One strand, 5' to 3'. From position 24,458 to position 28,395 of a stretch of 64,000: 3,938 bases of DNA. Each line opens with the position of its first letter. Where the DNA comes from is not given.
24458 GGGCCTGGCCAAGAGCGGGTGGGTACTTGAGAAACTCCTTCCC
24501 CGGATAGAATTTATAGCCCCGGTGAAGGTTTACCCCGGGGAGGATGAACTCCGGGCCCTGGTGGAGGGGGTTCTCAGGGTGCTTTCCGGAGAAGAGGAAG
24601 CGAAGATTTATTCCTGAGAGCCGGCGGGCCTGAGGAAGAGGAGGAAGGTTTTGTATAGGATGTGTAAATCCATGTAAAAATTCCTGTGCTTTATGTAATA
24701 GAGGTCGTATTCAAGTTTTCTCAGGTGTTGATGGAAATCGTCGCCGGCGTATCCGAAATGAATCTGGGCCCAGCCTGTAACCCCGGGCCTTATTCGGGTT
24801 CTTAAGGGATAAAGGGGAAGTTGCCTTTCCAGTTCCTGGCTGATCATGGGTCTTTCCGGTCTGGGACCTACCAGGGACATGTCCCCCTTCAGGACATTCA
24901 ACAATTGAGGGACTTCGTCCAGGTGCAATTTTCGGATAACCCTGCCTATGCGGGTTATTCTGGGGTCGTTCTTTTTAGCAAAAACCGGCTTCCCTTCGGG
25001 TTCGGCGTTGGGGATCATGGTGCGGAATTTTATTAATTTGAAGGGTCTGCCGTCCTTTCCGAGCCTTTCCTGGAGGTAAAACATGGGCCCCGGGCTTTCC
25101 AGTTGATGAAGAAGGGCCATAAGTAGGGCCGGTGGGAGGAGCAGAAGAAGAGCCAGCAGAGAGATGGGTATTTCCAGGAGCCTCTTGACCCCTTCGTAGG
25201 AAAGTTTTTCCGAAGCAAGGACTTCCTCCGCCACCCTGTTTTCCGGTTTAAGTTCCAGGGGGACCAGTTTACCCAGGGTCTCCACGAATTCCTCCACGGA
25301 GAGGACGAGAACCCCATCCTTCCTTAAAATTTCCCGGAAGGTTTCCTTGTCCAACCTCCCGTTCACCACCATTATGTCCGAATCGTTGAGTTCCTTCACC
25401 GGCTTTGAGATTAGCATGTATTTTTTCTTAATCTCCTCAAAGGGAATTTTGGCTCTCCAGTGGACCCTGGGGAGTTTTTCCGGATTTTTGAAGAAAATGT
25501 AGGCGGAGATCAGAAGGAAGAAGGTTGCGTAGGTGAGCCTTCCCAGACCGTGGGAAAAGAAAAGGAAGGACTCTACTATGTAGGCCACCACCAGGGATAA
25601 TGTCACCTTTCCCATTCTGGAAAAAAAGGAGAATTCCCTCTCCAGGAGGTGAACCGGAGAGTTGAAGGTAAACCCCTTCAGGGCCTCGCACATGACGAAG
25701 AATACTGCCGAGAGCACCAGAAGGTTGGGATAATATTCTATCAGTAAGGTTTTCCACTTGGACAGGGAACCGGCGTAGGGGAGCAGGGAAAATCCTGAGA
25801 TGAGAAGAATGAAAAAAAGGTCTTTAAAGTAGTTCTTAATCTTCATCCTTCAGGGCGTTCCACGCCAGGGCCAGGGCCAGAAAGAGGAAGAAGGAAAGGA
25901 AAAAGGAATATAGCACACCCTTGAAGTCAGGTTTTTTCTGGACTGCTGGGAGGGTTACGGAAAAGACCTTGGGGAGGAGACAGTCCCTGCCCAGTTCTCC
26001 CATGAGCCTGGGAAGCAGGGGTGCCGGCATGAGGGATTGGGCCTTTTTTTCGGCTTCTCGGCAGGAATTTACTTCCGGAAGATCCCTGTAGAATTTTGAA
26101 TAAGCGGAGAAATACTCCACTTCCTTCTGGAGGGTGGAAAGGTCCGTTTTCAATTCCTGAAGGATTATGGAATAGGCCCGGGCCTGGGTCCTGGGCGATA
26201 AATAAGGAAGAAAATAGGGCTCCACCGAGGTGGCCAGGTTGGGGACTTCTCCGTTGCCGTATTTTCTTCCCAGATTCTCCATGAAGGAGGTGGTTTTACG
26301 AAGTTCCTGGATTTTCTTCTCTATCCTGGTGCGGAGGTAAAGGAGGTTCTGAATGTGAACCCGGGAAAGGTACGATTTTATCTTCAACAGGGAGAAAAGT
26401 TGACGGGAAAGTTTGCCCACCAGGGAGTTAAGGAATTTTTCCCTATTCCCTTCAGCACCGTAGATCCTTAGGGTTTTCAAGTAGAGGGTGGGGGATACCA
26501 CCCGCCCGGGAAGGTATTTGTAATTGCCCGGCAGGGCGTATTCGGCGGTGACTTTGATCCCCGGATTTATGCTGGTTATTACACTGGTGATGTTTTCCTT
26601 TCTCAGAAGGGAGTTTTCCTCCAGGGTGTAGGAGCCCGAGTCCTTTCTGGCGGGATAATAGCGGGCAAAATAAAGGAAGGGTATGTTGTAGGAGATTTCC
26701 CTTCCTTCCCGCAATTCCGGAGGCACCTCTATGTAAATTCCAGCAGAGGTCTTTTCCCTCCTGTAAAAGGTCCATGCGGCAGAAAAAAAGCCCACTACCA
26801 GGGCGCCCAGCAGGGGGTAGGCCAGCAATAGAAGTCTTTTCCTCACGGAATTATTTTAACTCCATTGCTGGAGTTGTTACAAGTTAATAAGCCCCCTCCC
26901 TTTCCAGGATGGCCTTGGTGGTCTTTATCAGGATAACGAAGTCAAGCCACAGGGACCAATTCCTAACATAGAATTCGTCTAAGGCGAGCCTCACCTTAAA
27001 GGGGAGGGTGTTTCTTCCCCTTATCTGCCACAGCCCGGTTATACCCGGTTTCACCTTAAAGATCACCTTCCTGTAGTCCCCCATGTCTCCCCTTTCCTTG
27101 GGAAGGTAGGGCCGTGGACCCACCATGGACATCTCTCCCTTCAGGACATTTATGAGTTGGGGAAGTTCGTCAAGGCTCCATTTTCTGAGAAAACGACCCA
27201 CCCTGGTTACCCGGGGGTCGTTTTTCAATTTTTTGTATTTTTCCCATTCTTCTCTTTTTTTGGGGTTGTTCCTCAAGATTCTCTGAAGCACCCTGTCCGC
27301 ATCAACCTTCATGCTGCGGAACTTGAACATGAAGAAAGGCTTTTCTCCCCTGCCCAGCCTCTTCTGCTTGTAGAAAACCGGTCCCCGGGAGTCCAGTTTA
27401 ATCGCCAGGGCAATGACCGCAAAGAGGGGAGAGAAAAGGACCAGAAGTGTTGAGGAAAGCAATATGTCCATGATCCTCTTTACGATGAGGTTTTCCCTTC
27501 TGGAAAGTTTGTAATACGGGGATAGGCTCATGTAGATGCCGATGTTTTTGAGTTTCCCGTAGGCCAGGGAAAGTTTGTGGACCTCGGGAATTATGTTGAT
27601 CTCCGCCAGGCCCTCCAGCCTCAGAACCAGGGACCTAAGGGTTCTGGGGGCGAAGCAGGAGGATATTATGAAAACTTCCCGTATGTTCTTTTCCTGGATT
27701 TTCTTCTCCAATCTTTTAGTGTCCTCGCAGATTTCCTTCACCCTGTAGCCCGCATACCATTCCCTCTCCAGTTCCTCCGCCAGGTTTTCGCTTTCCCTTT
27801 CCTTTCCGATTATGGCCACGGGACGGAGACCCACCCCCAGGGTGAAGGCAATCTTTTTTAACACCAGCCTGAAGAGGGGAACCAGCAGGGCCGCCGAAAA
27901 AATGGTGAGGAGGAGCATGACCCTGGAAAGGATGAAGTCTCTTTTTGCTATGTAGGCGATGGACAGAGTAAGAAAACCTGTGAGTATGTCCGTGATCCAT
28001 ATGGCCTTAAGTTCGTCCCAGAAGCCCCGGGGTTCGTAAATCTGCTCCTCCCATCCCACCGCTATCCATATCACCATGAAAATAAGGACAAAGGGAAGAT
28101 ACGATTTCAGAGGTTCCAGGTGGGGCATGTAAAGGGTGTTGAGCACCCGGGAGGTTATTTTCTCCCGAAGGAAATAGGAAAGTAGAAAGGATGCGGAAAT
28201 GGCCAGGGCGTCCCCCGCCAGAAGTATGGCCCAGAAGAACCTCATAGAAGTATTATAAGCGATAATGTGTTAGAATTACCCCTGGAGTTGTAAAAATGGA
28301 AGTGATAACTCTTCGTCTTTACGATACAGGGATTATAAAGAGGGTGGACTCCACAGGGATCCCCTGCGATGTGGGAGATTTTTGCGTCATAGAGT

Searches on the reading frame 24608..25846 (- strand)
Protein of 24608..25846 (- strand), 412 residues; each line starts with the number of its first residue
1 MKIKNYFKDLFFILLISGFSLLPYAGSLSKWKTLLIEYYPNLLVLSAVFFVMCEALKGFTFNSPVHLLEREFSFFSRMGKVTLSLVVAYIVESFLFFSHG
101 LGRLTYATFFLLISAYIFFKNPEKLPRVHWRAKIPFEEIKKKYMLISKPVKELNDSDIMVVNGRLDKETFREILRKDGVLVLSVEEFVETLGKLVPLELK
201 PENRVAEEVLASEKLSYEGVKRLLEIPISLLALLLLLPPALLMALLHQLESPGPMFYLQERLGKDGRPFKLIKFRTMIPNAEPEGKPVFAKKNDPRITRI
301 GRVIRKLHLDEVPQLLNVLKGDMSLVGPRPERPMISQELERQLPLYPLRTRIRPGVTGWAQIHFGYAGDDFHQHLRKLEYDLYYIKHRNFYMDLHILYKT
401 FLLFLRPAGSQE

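Call 9: search_protein_families(library=ncbifam, proteins=[window:24608-25846:-])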
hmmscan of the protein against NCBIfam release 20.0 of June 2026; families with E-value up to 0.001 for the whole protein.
window:24608-25846:- (412 aa): 10 families
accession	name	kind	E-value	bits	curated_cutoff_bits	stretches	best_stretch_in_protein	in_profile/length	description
TIGR03025.1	EPS_sugtrans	subfamily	6.7e-78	262.9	295.55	1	215-409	252-443/445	exopolysaccharide biosynthesis polyprenyl glycosylphosphotransferase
TIGR03013.1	EpsB_2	subfamily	7.4e-72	242.8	393.35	1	172-410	204-442/443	TIGR03013 family XrtA/PEP-CTERM system glycosyltransferase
TIGR03023.1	WcaJ_sugtrans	equivalog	2.4e-68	231.5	410.75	1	218-403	260-445/453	undecaprenyl-phosphate glucose phosphotransferase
TIGR03022.1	WbaP_sugtrans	subfamily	5e-50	171.1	403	1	219-409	257-454/456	undecaprenyl-phosphate galactose phosphotransferase WbaP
NF052601.1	undeca_RfbP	equivalog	3.9e-47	160.6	330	1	203-407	27-238/244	undecaprenyl-phosphate galactose phosphotransferase family protein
NF007518.0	PRK10124.1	equivalog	7.7e-42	143.6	684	1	220-401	273-454/464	undecaprenyl-phosphate glucose phosphotransferase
NF041877.1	EPS_EpsZ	equivalog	1.7e-39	135.8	800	1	219-404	264-452/459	exopolysaccharide biosynthesis polyisoprenyl-phosphate hexose-1-phosphate transferase EpsZ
NF050817.1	PolSacchBiosHfsE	equivalog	4.5e-38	131.2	750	1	219-401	270-456/467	polysaccharide biosynthesis protein HfsE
NF011751.0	PRK15204.1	equivalog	5.9e-29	101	907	1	216-409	275-474/476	undecaprenyl-phosphate galactose phosphotransferase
NF045514.1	glycotran_HepC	equivalog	1.5e-25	89.8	140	1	212-330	108-211/220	heterocyst development glycosyltransferase HepC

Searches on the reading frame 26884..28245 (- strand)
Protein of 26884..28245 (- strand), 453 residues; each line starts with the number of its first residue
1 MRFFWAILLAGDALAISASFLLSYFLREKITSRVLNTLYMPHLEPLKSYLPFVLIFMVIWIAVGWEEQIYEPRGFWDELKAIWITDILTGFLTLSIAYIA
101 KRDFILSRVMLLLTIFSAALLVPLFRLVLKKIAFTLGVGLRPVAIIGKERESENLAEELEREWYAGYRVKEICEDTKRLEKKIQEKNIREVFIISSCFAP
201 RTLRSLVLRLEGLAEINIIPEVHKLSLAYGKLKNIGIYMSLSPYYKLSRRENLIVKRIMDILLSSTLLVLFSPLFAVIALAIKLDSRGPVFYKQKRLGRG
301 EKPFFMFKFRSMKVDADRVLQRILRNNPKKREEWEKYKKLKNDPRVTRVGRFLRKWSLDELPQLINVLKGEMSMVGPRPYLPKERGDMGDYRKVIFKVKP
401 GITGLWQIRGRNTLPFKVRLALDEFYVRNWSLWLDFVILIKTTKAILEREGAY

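Call 9: search_protein_families(library=ncbifam, proteins=[window:26884-28245:-])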
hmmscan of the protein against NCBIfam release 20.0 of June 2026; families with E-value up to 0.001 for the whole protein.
window:26884-28245:- (453 aa): 10 families
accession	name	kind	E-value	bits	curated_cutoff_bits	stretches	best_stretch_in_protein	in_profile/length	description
TIGR03022.1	WbaP_sugtrans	subfamily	1.1e-124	417.2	403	1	8-453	1-456/456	undecaprenyl-phosphate galactose phosphotransferase WbaP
TIGR03025.1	EPS_sugtrans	subfamily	9.7e-114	381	295.55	1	12-453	3-445/445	exopolysaccharide biosynthesis polyprenyl glycosylphosphotransferase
TIGR03023.1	WcaJ_sugtrans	equivalog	4.6e-90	303.1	410.75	1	12-453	3-453/453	undecaprenyl-phosphate glucose phosphotransferase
NF052601.1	undeca_RfbP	equivalog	2.4e-74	249.7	330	1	248-447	37-236/244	undecaprenyl-phosphate galactose phosphotransferase family protein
NF011751.0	PRK15204.1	equivalog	1.1e-69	235.2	907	2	239-453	263-476/476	undecaprenyl-phosphate galactose phosphotransferase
NF041877.1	EPS_EpsZ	equivalog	2.1e-61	208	800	1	251-452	261-458/459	exopolysaccharide biosynthesis polyisoprenyl-phosphate hexose-1-phosphate transferase EpsZ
TIGR03013.1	EpsB_2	subfamily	1.1e-54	186.2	393.35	2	253-452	252-442/443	TIGR03013 family XrtA/PEP-CTERM system glycosyltransferase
NF007518.0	PRK10124.1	equivalog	1.5e-50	172.3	684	1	122-442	127-453/464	undecaprenyl-phosphate glucose phosphotransferase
NF050817.1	PolSacchBiosHfsE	equivalog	1.6e-41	142.6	750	1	198-447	213-460/467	polysaccharide biosynthesis protein HfsE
NF045514.1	glycotran_HepC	equivalog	4.4e-26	91.5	140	1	237-380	95-212/220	heterocyst development glycosyltransferase HepC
